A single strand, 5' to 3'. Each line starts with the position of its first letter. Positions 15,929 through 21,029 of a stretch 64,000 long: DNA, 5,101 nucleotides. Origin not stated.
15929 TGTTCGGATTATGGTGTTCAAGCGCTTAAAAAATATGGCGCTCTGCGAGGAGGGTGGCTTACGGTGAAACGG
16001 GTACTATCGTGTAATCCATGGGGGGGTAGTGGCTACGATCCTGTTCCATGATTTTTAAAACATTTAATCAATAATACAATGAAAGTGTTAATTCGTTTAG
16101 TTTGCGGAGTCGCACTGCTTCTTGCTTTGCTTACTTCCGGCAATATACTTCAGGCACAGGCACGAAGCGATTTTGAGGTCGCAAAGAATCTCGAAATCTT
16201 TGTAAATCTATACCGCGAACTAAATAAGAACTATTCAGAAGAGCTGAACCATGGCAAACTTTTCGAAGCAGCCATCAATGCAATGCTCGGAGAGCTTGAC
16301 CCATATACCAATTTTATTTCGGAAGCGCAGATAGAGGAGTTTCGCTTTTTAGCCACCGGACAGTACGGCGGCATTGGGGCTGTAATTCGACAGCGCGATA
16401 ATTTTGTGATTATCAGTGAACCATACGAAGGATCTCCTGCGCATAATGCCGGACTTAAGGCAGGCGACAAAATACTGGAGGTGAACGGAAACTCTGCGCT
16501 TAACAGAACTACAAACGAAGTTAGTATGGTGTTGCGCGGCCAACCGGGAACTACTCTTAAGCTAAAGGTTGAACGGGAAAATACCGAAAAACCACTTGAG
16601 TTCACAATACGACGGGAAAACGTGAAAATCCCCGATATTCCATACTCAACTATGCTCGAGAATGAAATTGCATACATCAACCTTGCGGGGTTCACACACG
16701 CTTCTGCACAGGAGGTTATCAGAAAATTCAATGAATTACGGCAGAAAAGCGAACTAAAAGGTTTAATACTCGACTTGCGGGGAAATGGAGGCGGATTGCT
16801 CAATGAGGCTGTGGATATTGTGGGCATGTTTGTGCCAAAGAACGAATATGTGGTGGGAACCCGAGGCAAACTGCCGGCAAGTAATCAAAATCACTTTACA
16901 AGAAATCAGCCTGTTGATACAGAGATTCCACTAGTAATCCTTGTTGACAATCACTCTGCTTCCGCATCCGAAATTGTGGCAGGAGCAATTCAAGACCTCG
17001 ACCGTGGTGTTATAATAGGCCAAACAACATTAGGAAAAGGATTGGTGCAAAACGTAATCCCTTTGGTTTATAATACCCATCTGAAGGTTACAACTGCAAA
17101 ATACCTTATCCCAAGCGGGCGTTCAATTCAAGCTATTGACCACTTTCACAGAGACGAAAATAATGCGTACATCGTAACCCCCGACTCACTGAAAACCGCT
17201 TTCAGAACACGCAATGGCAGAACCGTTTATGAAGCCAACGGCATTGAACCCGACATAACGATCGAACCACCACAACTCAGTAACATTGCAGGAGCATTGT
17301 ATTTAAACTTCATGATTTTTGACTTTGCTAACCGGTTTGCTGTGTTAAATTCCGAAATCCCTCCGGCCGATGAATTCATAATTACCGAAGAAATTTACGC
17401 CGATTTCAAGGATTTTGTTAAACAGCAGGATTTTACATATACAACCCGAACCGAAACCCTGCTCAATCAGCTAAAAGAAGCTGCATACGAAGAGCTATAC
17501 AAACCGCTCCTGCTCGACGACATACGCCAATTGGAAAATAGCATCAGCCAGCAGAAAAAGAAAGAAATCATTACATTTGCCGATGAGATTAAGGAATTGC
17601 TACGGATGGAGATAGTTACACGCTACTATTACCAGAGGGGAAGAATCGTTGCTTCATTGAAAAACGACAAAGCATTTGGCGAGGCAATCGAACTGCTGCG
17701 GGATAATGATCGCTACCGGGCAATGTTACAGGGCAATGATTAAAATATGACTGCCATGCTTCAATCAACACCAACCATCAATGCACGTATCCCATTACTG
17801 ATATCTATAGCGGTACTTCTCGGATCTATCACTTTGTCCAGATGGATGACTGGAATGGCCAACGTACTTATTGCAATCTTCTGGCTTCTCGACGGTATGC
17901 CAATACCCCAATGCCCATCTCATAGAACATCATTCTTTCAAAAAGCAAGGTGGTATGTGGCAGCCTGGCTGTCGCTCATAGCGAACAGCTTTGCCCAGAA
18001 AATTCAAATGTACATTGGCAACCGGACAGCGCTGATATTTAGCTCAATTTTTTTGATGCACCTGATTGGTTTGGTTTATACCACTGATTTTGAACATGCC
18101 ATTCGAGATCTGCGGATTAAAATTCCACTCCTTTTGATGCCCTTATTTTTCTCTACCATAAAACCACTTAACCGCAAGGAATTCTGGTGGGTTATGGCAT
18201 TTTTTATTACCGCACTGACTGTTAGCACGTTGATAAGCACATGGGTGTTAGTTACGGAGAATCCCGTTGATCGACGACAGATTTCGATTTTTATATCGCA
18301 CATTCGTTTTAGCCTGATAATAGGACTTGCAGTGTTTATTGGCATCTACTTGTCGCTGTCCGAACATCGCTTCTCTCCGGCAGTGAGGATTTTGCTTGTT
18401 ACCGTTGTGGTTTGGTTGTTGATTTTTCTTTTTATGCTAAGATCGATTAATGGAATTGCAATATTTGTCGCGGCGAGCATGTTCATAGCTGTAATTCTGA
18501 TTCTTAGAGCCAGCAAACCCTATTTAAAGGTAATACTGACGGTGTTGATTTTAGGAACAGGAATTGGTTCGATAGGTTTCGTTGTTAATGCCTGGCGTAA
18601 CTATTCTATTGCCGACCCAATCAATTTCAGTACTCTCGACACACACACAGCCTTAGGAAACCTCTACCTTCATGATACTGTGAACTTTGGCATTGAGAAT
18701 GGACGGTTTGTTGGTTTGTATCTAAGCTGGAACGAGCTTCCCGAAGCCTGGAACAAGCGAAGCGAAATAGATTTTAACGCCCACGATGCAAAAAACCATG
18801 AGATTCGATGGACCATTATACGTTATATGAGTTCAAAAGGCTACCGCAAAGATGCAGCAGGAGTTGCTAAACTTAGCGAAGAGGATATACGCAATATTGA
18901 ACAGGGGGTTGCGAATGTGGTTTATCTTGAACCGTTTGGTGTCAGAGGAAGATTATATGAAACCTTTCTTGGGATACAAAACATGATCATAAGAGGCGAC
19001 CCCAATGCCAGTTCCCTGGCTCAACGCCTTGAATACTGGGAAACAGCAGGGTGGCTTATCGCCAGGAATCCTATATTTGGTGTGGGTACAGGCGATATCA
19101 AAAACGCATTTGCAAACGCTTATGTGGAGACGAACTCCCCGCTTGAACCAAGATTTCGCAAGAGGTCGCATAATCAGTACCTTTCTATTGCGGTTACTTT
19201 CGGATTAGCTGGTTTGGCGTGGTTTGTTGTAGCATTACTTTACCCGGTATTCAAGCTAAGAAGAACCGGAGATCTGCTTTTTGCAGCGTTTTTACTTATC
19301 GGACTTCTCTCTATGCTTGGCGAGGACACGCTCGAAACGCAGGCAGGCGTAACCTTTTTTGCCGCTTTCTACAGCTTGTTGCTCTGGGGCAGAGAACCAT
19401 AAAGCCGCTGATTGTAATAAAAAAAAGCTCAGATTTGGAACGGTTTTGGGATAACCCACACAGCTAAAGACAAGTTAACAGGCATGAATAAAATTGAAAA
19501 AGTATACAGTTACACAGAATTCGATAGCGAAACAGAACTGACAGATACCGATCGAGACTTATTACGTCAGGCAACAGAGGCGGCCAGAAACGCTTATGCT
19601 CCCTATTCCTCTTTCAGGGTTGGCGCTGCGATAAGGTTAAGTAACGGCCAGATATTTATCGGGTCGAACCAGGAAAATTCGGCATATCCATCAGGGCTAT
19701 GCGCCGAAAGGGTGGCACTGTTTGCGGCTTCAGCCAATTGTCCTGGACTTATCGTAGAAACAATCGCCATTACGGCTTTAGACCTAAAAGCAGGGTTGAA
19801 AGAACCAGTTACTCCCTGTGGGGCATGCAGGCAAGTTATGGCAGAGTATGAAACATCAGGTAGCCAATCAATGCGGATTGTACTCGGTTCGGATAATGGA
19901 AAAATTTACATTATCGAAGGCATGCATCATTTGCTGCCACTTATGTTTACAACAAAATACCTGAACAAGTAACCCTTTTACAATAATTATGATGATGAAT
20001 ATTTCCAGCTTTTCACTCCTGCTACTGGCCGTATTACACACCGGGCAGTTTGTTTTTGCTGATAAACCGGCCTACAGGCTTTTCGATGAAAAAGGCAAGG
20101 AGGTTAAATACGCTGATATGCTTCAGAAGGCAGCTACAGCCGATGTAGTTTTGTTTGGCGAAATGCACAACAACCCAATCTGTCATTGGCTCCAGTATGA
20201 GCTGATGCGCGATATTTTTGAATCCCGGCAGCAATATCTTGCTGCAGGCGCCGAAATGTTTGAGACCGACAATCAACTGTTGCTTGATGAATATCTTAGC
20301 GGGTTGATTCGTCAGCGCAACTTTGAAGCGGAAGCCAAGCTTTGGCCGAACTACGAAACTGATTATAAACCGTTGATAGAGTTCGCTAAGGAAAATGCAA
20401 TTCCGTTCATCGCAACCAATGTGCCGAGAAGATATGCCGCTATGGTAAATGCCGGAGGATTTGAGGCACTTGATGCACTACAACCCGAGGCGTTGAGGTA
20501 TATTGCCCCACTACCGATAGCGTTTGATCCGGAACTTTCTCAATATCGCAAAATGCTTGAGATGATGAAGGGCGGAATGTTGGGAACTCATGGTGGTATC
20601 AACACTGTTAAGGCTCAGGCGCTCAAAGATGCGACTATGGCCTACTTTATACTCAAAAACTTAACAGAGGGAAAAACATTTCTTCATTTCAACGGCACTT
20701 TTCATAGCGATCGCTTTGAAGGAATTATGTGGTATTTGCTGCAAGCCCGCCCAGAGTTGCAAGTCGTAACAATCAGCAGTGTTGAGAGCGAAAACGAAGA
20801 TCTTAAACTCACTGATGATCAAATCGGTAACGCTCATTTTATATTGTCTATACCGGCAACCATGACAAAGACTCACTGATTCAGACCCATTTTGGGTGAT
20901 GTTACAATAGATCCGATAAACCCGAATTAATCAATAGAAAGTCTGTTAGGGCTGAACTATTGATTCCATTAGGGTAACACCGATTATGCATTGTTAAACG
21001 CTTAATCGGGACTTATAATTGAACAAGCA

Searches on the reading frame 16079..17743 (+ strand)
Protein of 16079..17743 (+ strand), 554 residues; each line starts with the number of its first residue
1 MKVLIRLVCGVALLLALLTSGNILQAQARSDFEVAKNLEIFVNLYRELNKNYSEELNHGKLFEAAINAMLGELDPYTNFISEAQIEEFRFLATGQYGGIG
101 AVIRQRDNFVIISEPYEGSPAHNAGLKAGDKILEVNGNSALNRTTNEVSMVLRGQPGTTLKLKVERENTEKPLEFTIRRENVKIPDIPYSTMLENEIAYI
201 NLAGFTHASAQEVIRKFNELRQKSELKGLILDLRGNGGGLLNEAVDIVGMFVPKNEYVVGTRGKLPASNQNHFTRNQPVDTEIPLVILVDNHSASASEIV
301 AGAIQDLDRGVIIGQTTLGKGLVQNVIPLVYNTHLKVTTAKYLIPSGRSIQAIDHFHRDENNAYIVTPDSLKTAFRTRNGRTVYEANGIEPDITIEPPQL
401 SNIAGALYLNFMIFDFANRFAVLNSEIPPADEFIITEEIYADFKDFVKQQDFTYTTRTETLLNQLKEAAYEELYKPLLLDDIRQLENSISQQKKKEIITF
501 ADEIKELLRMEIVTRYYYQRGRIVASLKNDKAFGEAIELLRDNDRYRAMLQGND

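Call 91: search_protein_families(library=pfam, proteins=[window:16079-17743:+], max_evalue=0.00001)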
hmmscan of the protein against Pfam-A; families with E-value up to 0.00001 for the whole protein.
window:16079-17743:+ (554 aa): 4 families
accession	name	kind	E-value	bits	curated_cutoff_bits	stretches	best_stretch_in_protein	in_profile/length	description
PF03572.23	Peptidase_S41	-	2.6e-48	164.2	24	1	197-352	2-156/165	Peptidase family S41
PF17820.7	PDZ_6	-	4.1e-15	55.7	27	1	111-166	1-54/54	PDZ domain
PF13180.12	PDZ_2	-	1.2e-12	48.3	27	1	97-174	1-77/80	PDZ domain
PF00595.29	PDZ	-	2.5e-11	44.2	23.2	1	97-165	10-81/81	PDZ domain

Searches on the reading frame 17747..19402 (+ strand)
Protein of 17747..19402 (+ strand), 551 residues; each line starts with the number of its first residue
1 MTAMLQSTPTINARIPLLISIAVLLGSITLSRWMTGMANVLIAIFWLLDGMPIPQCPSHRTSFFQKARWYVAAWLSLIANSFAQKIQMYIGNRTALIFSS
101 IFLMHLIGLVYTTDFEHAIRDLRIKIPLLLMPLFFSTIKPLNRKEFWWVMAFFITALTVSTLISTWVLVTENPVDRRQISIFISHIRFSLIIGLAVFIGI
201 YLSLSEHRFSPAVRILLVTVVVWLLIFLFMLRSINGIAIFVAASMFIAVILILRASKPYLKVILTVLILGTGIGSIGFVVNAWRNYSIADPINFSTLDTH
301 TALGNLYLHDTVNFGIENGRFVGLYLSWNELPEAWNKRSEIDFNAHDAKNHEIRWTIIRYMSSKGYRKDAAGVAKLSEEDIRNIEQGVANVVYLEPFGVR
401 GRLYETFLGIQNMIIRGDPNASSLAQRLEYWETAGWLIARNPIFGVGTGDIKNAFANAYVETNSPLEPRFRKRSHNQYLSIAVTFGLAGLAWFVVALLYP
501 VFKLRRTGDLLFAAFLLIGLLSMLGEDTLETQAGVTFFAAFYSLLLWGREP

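Call 91: search_protein_families(library=pfam, proteins=[window:17747-19402:+], max_evalue=0.00001)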
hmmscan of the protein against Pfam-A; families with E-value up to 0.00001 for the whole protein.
window:17747-19402:+ (551 aa): 1 family
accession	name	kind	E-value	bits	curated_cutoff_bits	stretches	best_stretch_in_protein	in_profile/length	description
PF04932.20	Wzy_C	-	2.1e-12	47.5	31.7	1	414-493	74-148/149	O-Antigen ligase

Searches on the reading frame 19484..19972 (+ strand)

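Call 91: search_protein_families(library=pfam, proteins=[window:19484-19972:+], max_evalue=0.00001)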
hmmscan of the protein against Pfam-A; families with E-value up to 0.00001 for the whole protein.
window:19484-19972:+ (162 aa): 2 families
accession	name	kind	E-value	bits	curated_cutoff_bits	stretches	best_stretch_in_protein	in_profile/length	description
PF00383.29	dCMP_cyt_deam_1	-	6.4e-16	58.5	25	1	22-123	3-94/102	Cytidine and deoxycytidylate deaminase zinc-binding region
PF08211.18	dCMP_cyt_deam_2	-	1.9e-11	44.7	25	1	15-85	32-103/130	Cytidine and deoxycytidylate deaminase zinc-binding region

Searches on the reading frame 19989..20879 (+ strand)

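Call 91: search_protein_families(library=pfam, proteins=[window:19989-20879:+], max_evalue=0.00001)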
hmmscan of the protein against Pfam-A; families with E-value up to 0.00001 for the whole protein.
window:19989-20879:+ (296 aa): 1 family
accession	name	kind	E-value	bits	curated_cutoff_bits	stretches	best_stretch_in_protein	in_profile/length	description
PF04187.18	Cofac_haem_bdg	-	3.5e-60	204.1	27.7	1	44-250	1-213/213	Haem-binding uptake, Tiki superfamily, ChaN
